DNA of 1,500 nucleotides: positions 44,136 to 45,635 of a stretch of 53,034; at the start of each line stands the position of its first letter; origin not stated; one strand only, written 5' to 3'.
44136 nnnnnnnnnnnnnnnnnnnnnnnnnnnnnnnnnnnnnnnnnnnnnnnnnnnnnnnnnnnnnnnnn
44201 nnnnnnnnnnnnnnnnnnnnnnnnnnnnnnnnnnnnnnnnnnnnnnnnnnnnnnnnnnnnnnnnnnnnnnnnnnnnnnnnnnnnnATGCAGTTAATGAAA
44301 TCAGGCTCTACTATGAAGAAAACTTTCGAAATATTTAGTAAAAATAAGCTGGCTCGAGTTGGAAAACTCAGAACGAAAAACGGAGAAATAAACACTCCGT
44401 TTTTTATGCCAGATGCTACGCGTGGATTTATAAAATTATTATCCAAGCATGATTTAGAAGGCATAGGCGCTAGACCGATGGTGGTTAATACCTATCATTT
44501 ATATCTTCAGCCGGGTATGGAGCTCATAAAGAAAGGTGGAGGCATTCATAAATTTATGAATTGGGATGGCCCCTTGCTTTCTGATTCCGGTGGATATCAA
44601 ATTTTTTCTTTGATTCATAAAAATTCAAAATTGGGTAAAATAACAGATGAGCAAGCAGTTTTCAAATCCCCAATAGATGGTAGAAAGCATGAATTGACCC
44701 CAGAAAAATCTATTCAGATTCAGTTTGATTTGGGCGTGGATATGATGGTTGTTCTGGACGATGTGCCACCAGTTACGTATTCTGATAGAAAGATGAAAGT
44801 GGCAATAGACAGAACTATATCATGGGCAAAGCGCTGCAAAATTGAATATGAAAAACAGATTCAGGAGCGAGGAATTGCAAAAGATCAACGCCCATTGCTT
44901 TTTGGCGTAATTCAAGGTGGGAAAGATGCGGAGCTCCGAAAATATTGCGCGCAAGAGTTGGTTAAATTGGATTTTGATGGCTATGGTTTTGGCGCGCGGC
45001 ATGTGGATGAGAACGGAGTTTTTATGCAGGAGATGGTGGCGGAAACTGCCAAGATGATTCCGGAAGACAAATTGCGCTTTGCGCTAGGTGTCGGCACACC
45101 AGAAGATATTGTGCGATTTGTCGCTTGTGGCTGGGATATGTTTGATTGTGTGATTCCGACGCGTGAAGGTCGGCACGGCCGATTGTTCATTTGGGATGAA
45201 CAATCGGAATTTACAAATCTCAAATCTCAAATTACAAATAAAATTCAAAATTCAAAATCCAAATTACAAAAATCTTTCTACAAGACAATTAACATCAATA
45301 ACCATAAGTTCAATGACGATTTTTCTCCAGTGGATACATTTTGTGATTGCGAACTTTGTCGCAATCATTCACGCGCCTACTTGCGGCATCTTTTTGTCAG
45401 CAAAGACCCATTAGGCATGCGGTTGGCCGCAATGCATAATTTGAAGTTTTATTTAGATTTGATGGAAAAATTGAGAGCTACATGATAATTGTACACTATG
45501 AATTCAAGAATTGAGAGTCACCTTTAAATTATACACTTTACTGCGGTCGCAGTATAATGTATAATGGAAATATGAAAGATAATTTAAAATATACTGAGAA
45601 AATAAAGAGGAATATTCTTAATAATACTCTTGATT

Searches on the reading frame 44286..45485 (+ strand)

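Call 64: search_protein_families(library=pfam, proteins=[window:44286-45485:+])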
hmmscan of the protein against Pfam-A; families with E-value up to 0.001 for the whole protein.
window:44286-45485:+ (399 aa): 1 family
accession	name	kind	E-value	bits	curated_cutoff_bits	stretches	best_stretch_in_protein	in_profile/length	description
PF01702.25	TGT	-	4.3e-120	401.5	26.3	1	23-398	3-337/357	Queuine tRNA-ribosyltransferase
